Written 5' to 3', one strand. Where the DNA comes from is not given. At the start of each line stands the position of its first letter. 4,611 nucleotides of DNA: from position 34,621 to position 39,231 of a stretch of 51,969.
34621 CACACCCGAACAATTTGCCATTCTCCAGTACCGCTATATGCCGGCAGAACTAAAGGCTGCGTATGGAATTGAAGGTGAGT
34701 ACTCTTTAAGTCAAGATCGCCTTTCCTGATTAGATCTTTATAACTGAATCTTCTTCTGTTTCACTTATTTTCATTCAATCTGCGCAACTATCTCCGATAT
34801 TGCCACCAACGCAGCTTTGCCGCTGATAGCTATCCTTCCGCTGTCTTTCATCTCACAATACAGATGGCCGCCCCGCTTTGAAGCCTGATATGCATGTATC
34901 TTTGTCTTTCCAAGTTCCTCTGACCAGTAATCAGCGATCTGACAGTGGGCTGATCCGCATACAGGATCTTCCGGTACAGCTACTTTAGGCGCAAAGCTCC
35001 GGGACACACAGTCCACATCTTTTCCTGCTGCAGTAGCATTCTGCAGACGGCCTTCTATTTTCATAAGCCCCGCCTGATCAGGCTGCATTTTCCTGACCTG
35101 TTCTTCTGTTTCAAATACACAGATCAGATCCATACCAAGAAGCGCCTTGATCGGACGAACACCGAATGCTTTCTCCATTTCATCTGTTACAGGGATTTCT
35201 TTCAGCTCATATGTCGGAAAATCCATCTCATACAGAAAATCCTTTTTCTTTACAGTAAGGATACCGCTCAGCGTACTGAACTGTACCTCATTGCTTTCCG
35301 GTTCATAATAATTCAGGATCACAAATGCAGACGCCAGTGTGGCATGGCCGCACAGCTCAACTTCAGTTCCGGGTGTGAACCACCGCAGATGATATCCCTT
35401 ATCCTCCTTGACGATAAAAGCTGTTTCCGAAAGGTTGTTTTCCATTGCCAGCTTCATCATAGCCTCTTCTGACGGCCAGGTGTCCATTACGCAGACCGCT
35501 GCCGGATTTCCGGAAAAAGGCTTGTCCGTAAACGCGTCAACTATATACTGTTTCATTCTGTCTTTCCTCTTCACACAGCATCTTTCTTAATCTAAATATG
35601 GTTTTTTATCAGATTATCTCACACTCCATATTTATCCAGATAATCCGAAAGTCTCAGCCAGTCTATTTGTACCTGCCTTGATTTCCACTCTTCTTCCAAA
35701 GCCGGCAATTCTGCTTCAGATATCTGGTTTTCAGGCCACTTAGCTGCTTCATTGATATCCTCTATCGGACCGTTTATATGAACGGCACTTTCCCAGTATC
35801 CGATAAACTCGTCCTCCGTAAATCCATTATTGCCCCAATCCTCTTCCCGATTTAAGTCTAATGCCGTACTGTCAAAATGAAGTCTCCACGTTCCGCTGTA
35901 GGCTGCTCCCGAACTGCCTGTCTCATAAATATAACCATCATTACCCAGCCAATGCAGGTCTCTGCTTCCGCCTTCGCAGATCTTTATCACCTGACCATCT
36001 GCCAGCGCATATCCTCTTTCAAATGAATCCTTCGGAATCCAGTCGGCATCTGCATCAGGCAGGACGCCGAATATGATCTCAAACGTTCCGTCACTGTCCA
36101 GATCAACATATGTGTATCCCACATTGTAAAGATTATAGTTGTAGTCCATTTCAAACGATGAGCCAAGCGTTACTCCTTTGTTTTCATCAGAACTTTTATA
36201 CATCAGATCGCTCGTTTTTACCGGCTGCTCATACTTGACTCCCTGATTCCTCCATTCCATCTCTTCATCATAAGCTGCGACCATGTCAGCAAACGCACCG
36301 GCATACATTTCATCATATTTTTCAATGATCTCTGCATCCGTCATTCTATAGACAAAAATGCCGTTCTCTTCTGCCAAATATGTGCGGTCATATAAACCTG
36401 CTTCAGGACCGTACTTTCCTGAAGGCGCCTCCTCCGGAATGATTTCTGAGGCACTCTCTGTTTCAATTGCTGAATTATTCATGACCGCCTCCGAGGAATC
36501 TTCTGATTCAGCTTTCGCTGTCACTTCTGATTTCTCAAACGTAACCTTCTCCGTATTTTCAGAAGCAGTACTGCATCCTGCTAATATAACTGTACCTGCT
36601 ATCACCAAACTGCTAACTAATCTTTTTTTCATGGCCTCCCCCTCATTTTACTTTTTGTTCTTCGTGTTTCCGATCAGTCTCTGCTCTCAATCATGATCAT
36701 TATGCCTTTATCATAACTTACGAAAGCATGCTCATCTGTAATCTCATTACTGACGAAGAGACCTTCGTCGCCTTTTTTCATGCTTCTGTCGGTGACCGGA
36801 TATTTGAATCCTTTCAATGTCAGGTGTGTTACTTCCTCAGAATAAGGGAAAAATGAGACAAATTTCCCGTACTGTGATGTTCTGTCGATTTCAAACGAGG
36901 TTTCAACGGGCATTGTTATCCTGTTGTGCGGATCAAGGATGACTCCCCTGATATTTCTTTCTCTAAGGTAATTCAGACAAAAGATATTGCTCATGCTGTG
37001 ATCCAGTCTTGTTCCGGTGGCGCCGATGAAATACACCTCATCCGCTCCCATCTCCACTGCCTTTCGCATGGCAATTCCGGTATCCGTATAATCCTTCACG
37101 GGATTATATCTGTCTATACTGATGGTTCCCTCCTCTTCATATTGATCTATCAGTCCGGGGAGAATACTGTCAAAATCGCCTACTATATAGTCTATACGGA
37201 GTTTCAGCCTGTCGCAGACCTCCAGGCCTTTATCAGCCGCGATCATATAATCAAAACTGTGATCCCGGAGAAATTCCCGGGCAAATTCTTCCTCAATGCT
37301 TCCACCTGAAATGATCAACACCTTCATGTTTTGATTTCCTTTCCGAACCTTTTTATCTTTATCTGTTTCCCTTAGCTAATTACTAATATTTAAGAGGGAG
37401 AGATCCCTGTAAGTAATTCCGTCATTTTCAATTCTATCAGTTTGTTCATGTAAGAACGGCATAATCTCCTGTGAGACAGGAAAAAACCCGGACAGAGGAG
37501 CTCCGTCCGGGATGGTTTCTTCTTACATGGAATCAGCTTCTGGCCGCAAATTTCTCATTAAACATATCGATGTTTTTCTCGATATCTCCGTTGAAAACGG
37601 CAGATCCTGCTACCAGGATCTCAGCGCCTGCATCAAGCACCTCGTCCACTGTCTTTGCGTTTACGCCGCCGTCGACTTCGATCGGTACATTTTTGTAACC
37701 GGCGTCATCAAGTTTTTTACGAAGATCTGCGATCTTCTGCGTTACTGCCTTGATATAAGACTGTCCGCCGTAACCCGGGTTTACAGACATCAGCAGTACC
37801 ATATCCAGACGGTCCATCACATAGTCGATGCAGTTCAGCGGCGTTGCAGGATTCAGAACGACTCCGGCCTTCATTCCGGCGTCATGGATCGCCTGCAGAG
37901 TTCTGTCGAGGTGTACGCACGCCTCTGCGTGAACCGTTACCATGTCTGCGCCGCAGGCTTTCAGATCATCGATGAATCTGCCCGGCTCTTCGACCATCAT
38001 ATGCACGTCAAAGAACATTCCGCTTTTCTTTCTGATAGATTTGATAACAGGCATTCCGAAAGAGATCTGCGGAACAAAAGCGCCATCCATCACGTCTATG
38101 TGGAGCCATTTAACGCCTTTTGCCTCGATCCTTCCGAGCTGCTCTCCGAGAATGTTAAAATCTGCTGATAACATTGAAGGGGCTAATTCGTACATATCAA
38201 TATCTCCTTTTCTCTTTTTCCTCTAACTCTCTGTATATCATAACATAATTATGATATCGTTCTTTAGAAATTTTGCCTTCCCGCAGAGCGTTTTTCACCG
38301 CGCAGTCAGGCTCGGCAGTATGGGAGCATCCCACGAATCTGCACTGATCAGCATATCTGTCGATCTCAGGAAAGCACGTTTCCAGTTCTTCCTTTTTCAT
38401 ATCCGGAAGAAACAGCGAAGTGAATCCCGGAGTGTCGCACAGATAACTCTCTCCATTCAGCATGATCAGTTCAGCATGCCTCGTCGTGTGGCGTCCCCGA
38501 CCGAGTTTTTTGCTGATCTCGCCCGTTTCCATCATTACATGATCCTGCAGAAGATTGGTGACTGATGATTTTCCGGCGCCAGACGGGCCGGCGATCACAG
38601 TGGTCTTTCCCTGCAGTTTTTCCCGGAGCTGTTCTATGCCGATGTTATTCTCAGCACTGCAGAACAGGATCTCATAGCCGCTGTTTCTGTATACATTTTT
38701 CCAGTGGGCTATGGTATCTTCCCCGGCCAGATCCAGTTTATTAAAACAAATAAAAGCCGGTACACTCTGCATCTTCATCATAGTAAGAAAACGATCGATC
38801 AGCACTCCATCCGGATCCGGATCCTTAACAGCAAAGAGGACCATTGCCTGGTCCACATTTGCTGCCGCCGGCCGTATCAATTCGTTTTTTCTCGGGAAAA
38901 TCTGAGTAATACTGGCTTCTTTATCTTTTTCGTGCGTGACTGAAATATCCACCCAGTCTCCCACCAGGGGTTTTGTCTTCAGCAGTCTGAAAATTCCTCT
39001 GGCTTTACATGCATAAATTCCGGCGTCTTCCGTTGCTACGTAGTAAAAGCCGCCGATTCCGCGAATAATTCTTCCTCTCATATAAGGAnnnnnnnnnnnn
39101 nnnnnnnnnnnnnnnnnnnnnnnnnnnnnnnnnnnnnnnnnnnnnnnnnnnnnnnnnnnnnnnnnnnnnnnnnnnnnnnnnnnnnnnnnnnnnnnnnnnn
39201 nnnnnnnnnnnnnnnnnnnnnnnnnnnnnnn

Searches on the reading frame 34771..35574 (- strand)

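Call 8: search_protein_families(library=pfam, proteins=[window:34771-35574:-], max_evalue=0.00001)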
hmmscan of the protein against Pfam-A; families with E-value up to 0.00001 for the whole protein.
window:34771-35574:- (267 aa): 1 family
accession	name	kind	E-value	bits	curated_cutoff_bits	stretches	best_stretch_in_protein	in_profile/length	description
PF02567.21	PhzC-PhzF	-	2.9e-61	207.9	27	1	12-257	1-278/281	Phenazine biosynthesis-like protein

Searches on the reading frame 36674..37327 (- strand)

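Call 22: search_protein_families(library=pfam, proteins=[window:36674-37327:-], max_evalue=0.0001)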
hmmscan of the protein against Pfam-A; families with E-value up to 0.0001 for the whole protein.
window:36674-37327:- (217 aa): 2 families
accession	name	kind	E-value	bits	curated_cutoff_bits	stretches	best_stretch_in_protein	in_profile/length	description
PF04263.21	TPK_catalytic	-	1.6e-24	86.4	30.7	1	25-127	8-110/113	Thiamin pyrophosphokinase, catalytic domain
PF04265.19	TPK_B1_binding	-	1.2e-18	67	22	1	145-209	2-66/67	Thiamin pyrophosphokinase, vitamin B1 binding domain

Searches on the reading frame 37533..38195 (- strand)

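Call 63: search_protein_families(library=pfam, proteins=[window:37533-38195:-], max_evalue=0.01)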
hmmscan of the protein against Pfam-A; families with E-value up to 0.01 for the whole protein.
window:37533-38195:- (220 aa): 3 families
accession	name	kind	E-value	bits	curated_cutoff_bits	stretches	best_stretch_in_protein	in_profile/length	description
PF00834.25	Ribul_P_3_epim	-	1.2e-76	256.9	21.1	1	4-201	2-198/198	Ribulose-phosphate 3 epimerase family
PF00977.27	His_biosynth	-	0.0015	18.5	23.6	0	169-202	73-107/228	Histidine biosynthesis protein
PF00290.26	Trp_syntA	-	0.0017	17.8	27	1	72-210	105-238/259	Tryptophan synthase alpha chain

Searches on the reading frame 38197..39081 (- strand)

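Call 22: search_protein_families(library=pfam, proteins=[window:38197-39081:-], max_evalue=0.0001)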
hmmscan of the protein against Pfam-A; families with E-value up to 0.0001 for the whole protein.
window:38197-39081:- (294 aa): 4 families
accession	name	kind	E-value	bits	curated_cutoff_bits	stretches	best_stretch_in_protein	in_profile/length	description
PF03193.22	RsgA_GTPase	-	2.6e-54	184.1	30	1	61-223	1-171/174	RsgA GTPase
PF16745.11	RsgA_N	-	1.4e-19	70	27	1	3-52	2-50/54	RsgA N-terminal domain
PF01926.29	MMR_HSR1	-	2e-06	28.3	21.9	1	161-251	2-83/113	50S ribosome-binding GTPase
PF00005.33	ABC_tran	-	1.2e-05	26.4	25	1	157-207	10-63/137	ABC transporter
